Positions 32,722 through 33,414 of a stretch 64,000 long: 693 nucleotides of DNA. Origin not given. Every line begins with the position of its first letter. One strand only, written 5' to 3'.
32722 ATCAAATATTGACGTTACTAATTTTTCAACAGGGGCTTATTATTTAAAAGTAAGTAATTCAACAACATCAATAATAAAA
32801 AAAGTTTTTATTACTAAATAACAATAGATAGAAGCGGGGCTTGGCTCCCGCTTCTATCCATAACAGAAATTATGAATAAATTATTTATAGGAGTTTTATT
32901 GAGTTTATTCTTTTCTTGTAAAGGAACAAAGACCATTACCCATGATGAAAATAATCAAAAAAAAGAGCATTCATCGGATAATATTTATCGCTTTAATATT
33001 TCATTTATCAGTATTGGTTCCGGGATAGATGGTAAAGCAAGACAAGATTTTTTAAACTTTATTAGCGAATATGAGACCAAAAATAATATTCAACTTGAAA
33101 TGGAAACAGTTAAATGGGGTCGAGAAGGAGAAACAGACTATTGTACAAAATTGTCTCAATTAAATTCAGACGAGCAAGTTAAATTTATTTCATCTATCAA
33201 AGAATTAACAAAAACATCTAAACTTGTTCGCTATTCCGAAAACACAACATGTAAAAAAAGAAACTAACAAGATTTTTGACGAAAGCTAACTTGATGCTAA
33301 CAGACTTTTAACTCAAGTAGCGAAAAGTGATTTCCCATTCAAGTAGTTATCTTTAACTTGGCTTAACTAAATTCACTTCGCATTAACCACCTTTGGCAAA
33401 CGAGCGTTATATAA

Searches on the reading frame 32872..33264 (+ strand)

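Call 42: search_protein_families(library=ncbifam, proteins=[window:32872-33264:+], max_evalue=1)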
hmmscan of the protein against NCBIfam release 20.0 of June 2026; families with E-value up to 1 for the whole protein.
window:32872-33264:+ (131 aa): 1 family
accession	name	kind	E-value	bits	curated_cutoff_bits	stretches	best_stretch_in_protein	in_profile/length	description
NF006177.0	PRK08311.2-5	equivalog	0.13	11.8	498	1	51-88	14-51/237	RNA polymerase sigma factor SigI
